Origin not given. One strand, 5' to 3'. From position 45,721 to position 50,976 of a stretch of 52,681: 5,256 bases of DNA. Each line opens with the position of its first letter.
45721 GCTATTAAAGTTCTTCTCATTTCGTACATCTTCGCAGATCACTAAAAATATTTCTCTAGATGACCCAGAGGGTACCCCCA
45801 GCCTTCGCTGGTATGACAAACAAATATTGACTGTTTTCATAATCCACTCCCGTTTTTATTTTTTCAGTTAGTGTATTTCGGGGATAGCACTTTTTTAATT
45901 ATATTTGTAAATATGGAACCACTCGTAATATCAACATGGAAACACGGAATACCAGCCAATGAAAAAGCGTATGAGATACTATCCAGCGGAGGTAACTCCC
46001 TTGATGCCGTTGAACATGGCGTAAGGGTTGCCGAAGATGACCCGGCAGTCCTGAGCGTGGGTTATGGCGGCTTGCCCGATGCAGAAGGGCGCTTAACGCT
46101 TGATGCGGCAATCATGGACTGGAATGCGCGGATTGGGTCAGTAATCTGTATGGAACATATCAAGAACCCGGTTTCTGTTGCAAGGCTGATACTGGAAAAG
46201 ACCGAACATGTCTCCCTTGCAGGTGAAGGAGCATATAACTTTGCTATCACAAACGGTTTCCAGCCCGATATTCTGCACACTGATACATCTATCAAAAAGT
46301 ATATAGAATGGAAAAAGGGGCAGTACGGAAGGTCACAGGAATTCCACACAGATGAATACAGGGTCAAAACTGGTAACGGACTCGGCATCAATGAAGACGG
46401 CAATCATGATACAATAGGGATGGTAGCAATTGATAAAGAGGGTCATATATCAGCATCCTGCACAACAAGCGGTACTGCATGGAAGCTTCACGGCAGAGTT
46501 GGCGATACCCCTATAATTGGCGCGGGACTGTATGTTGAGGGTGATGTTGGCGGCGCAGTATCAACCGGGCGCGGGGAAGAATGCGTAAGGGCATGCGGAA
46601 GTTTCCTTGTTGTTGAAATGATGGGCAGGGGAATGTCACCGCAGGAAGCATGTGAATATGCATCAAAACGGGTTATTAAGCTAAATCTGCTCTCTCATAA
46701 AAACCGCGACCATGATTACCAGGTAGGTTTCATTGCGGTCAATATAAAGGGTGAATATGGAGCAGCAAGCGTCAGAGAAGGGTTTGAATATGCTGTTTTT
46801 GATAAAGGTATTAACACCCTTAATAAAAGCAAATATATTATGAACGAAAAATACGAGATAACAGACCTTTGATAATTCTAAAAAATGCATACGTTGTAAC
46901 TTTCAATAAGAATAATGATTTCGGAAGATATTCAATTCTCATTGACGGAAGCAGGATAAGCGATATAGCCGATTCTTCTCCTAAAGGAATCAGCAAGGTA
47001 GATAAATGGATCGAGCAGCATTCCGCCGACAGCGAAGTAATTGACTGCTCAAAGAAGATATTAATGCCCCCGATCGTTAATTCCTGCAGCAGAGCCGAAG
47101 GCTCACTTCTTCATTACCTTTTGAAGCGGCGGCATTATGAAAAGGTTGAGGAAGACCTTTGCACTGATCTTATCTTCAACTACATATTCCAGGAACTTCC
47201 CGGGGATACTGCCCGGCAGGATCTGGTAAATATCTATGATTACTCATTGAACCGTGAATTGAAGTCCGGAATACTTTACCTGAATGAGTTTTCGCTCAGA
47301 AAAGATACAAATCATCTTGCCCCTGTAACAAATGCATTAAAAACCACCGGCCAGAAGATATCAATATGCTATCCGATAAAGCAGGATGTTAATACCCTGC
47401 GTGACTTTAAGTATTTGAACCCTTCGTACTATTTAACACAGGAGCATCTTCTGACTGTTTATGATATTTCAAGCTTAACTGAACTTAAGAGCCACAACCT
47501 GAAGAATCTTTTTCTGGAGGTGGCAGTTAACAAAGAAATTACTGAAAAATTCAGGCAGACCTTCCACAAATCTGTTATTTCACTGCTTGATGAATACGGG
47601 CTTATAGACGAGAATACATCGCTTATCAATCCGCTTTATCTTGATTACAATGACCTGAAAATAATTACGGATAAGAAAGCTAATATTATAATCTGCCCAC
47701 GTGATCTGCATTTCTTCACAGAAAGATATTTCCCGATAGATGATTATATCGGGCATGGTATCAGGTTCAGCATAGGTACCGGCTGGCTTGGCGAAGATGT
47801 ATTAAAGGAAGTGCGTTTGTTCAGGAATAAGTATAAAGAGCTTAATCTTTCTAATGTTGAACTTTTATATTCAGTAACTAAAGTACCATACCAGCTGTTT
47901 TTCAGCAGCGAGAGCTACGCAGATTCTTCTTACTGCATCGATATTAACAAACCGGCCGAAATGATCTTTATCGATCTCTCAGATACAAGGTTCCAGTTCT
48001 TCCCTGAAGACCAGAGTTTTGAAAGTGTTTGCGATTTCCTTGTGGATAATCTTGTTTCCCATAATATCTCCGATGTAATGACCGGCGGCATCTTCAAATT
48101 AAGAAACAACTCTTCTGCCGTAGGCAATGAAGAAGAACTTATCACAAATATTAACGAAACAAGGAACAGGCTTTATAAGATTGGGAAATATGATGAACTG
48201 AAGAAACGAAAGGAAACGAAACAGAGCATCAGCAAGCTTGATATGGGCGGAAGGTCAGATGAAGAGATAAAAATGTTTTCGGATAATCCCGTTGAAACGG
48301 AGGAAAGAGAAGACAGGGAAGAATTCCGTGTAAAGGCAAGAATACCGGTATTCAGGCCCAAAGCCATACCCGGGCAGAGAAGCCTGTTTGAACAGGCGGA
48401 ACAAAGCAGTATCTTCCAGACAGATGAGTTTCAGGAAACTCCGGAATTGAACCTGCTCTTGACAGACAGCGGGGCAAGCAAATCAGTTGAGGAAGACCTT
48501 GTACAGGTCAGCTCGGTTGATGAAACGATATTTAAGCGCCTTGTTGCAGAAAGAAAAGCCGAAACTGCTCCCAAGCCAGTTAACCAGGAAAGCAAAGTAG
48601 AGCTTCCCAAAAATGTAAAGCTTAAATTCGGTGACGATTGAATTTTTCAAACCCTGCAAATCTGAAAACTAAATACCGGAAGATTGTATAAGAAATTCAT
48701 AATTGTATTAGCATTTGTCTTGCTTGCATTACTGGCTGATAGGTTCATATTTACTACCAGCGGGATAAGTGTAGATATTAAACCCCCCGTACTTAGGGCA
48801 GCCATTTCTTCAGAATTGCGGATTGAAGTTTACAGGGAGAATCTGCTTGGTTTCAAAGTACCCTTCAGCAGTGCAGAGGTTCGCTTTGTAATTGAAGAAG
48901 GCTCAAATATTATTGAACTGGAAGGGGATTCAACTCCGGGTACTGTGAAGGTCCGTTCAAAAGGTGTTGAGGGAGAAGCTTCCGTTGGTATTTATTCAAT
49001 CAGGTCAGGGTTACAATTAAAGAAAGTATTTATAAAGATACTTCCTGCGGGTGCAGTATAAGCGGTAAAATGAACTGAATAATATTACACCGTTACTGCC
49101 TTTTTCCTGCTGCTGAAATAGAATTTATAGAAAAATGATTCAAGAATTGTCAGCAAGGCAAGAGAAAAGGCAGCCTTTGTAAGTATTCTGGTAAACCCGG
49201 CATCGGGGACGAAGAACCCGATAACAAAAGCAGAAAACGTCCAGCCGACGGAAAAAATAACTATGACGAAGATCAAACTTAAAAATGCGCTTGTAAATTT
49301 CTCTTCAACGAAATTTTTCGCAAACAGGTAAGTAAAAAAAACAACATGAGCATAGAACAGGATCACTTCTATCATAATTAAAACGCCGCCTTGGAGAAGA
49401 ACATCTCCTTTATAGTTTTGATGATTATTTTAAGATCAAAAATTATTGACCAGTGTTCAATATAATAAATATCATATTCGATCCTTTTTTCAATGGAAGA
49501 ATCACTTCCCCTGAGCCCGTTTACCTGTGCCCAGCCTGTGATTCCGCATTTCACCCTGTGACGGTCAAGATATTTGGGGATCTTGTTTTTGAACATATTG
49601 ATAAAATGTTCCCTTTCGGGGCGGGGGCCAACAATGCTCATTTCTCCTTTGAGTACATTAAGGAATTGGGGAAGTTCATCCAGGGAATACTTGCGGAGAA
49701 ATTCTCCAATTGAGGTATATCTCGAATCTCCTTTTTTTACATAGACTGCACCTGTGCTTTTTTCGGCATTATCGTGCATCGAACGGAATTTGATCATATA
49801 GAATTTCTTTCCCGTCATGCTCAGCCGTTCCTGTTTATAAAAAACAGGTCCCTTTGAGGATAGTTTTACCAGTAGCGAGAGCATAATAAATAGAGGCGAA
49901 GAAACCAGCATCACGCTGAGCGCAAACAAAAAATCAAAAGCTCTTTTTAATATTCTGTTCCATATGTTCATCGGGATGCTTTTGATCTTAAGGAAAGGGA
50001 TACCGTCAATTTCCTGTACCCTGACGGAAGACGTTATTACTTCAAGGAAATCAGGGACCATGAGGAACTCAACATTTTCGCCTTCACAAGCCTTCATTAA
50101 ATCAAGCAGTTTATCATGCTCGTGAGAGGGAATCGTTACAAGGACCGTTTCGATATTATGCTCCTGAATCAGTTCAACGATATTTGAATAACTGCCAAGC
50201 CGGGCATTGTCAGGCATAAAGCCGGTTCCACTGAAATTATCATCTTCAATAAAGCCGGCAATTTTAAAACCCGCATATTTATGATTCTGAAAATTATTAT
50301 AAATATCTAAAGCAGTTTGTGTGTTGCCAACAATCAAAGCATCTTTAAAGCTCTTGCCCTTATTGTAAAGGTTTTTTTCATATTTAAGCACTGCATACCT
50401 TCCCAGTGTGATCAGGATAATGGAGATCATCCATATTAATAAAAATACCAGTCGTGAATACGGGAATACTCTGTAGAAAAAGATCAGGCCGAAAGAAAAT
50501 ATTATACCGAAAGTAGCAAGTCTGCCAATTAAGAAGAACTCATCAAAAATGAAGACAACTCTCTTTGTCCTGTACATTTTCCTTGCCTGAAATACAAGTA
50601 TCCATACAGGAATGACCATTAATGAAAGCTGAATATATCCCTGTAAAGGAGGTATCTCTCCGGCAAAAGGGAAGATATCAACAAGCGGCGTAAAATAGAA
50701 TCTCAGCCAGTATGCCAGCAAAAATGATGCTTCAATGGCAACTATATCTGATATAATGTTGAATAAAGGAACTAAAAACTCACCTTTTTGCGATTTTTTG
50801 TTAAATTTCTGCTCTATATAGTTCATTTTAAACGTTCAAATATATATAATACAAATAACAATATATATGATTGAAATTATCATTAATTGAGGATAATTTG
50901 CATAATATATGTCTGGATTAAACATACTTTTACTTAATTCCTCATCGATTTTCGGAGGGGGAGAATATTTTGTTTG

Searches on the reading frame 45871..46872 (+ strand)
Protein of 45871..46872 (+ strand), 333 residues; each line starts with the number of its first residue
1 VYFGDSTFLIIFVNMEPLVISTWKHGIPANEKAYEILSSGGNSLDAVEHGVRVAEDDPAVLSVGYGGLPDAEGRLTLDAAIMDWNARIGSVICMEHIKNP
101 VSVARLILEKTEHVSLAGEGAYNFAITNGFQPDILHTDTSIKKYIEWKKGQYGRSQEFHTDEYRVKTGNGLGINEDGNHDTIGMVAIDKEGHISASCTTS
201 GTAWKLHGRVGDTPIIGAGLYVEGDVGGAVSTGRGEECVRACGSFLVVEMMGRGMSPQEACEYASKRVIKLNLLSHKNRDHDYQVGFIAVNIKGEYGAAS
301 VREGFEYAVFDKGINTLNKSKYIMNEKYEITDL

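Call 11: search_protein_families(library=pfam, proteins=[window:45871-46872:+])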
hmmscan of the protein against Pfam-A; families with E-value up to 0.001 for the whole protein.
window:45871-46872:+ (333 aa): 1 family
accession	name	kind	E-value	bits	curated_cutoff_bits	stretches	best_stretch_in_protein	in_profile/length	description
PF01112.23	Asparaginase_2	-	4.9e-65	220.1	27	1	30-308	30-296/309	Asparaginase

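Call 13: find_encoding_contigs(protein=window:45871-46872:+, flank=10000, max_places=6)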
Protein window:45871-46872:+ (333 aa): no gene with exactly this product is on record in the collection.

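Call 16: find_encoding_contigs(protein=window:45913-46872:+, flank=10000, max_places=6)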
Protein window:45913-46872:+ (319 aa): 1 contig read that carries it; 1 place shown.
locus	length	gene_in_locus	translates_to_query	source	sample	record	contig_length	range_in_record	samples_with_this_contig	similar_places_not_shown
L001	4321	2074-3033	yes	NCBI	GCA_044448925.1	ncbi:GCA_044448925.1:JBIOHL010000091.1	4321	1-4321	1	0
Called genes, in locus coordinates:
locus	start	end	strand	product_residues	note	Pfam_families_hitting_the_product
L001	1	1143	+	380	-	PF15899:BNR_6 (faint), PF02012:BNR (faint), PF15902:Sortilin-Vps10 (faint)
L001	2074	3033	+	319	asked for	PF01112:Asparaginase_2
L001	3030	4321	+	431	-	?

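Call 22: find_related_loci(query=window:45913-46872:+, collection=genome_contigs, flank=10000)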
Query window:45913-46872:+ (319 aa) in genome_contigs; peptide patterns used: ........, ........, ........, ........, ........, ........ (x = any residue, [..] = any of these).
125 stretches matched a pattern; 61 encode a relative of the query (tblastn E <= 1e-3); 61 distinct loci.
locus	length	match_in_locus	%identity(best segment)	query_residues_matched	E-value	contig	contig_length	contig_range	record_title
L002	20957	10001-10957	88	1-319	0e+0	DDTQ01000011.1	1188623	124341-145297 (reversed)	MAG TPA_asm: Ignavibacteria bacterium UBA2360 UBA2360_contig_101, whole genome shotgun sequence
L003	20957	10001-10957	87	1-319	0e+0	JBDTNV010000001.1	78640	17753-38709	MAG: Ignavibacteria bacterium isolate cluster3_bin.159 NODE_617_length_78640_cov_8.986702, whole genome shotgun sequence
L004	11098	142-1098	87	1-319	0e+0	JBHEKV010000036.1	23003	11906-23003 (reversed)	MAG: Ignavibacteria bacterium isolate bin.560 k141_1391874, whole genome shotgun sequence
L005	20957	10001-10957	87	1-319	0e+0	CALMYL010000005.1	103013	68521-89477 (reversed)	MAG TPA_asm: uncultured Ignavibacteria bacterium isolate SRR2107182_bin.96_CONCOCT_v1.1_MAG genome assembly, contig: ERZ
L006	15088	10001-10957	87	1-319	0e+0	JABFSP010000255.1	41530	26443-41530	MAG: Ignavibacteria bacterium isolate WB-IL-15 seq_380, whole genome shotgun sequence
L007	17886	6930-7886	87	1-319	0e+0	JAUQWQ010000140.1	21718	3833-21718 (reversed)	MAG: Ignavibacteria bacterium isolate BIN7 contig_146927, whole genome shotgun sequence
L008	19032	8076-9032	86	1-319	0e+0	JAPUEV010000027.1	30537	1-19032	MAG: Ignavibacteria bacterium isolate labscale reactor_MAG34 NODE_1097_length_30537_cov_6.245030, whole genome shotgun s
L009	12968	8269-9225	85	1-319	0e+0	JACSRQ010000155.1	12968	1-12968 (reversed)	MAG: Ignavibacteria bacterium isolate BA6 contig-70_6279, whole genome shotgun sequence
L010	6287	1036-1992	86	1-319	0e+0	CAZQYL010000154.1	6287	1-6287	MAG TPA_asm: uncultured Ignavibacteriales bacterium isolate SRP107338_co1_91 genome assembly, contig: NODE_17222_length_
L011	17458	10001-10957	85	1-319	0e+0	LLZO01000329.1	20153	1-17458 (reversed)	MAG: Chlorobi bacterium OLB5 UZ05_CHB002CONTIG000329, whole genome shotgun sequence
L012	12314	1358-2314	83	1-319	0e+0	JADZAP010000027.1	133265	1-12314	MAG: Ignavibacteria bacterium isolate SJ631 c_000000642974, whole genome shotgun sequence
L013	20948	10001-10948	81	1-319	6e-174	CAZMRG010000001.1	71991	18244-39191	MAG TPA_asm: uncultured Ignavibacteriales bacterium isolate binchicken_co54_475 genome assembly, contig: NODE_563_length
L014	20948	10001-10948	82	1-319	5e-172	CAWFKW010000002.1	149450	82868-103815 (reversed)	MAG: uncultured Ignavibacteria bacterium isolate MFD06435.bin.1.139 genome assembly, contig: contig_133050, whole genome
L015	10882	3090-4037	78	1-319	9e-166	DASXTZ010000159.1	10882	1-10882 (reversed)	MAG TPA_asm: Ignavibacteria bacterium isolate SMAG_U4705 k141_1173146, whole genome shotgun sequence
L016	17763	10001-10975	72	1-319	5e-163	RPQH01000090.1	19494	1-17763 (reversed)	MAG: Ignavibacteriae bacterium isolate metabat2.211 metabat2.211_Contig_420804, whole genome shotgun sequence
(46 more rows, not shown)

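Call 77: find_homologous_proteins(query=window:45913-46872:+, max_evalue=1e-120)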
Query window:45913-46872:+ (319 aa): 285 proteins with E <= 1e-120 among 8000 candidates; the best 120 are listed.
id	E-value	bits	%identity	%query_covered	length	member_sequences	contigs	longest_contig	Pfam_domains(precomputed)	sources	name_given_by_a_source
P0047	6.2e-198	674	92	100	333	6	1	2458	PF01112.24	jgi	jgi:N4-(beta-N-acetylglucosaminyl)-L-asparaginase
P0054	1.8e-188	643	87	100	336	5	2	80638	PF01112.24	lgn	-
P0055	3.3e-188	642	88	100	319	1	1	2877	PF01112.24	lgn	-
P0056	4.3e-188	642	86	100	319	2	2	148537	PF01112.24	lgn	-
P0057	3.1e-187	639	87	100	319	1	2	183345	PF01112.24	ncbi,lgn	-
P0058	3.1e-187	639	88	100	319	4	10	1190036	PF01112.24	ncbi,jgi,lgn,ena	-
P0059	3.1e-187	639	87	100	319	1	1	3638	PF01112.24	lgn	-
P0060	2.5e-186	636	87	100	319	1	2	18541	PF01112.24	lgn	-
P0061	3.5e-185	633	87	100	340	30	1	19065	PF01112.24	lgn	-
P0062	5.3e-185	632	87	100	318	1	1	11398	PF01112.24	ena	-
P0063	1.9e-184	630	86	100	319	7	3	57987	PF01112.24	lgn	-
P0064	2.2e-184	630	87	100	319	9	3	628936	PF01112.24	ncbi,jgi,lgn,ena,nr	ncbi:MAG: N(4)-(beta-N-acetylglucosaminyl)-L-asparaginase [Ignavibacteria bacterium]|nr:N(4)-(beta-N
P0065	3.0e-184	629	86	100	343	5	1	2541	PF01112.24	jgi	-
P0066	5.7e-184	629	85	100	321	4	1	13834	PF01112.24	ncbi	-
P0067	2.1e-183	627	86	100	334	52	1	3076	PF01112.24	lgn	-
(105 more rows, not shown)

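Call 88: find_encoding_contigs(protein=P0054, flank=6000, max_places=2)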
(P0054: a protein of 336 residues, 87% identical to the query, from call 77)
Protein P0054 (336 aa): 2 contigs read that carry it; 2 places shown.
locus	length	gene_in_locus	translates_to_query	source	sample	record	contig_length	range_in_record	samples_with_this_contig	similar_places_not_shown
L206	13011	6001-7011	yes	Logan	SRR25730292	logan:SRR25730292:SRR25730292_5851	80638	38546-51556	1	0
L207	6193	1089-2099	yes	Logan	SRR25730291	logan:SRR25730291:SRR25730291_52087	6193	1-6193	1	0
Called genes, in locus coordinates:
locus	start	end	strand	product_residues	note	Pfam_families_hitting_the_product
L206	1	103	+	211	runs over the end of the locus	-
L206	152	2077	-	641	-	PF02129:Peptidase_S15, PF00561:Abhydrolase_1, PF12146:Hydrolase_4, PF08530:PepX_C, PF18962:Por_Secre_tail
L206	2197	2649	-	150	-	-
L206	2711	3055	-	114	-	-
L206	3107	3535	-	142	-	-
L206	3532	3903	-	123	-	-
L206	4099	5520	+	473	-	-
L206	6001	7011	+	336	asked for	PF01112:Asparaginase_2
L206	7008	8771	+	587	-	PF01979:Amidohydro_1 (faint)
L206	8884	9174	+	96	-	-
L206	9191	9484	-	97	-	-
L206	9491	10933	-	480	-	PF13727:CoA_binding_3, PF02397:Bac_transf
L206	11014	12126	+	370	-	PF09314:DUF1972 (faint), PF13439:Glyco_transf_4, PF00534:Glycos_transf_1, PF13692:Glyco_trans_1_4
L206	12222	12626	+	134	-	-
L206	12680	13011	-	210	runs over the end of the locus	PF02517:Rce1-like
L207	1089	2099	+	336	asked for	PF01112:Asparaginase_2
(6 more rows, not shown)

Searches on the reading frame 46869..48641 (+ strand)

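Call 11: search_protein_families(library=pfam, proteins=[window:46869-48641:+])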
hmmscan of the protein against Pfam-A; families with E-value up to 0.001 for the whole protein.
window:46869-48641:+ (590 aa): 0 families

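Call 78: search_protein_families(library=ncbifam, proteins=[window:46869-48641:+], max_evalue=0.01)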
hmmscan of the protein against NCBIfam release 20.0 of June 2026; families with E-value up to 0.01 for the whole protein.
window:46869-48641:+ (590 aa): 14 families
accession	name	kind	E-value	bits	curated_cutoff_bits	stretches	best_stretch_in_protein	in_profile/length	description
NF005540.0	PRK07203.1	equivalog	3.2e-11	42.5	444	2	213-324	220-331/444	putative aminohydrolase SsnA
NF004701.0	PRK06038.1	equivalog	1.6e-08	33.7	609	1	2-81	6-71/432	N-ethylammeline chlorohydrolase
NF006252.0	PRK08393.1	equivalog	2.3e-08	33.5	617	1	213-305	204-296/424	N-ethylammeline chlorohydrolase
NF005557.0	PRK07228.1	equivalog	3.9e-07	29.1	522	1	220-304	221-305/445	5'-deoxyadenosine deaminase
NF006056.0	PRK08204.1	subfamily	8.5e-07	28.1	391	1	2-72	5-63/449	hypothetical protein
TIGR03314.1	Se_ssnA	subfamily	1e-06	27.9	455.5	1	212-322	218-328/441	putative selenium metabolism protein SsnA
TIGR02967.1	guan_deamin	equivalog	1.7e-05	24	375.4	1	226-305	219-296/401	guanine deaminase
NF006549.0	PRK09045.1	equivalog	2.4e-05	23.2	540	0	221-304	227-309/444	TRZ/ATZ family hydrolase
NF006681.0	PRK09229.1-2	equivalog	2.9e-05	23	362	1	223-323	240-341/451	formimidoylglutamate deiminase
TIGR02022.1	hutF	equivalog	0.00018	20.4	413.05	1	214-320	231-338/455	formimidoylglutamate deiminase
NF005552.0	PRK07213.1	equivalog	0.0007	18.6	294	1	251-338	237-324/382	chlorohydrolase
NF006679.0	PRK09228.1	subfamily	0.00087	18.1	351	1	233-332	249-348/433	guanine deaminase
NF004995.0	PRK06380.1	subfamily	0.0033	16.5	567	0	2-73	3-60/418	metal-dependent hydrolase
NF006269.1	PRK08418.1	equivalog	0.0086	14.8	320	0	247-338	253-350/408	aminofutalosine deaminase family hydrolase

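Call 79: search_protein_families(library=padloc, proteins=[window:46869-48641:+], max_evalue=0.001)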
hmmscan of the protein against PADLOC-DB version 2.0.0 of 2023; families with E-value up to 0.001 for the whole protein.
window:46869-48641:+ (590 aa): 0 families

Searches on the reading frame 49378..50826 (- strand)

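Call 11: search_protein_families(library=pfam, proteins=[window:49378-50826:-])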
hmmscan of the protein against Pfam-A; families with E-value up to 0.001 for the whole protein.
window:49378-50826:- (482 aa): 2 families
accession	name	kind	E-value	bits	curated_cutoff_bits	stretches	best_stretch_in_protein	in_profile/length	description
PF02397.22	Bac_transf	-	4.2e-68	228.8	27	1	294-476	1-178/179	Bacterial sugar transferase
PF13727.12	CoA_binding_3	-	1.7e-16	61.1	25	1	81-258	2-175/175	CoA-binding domain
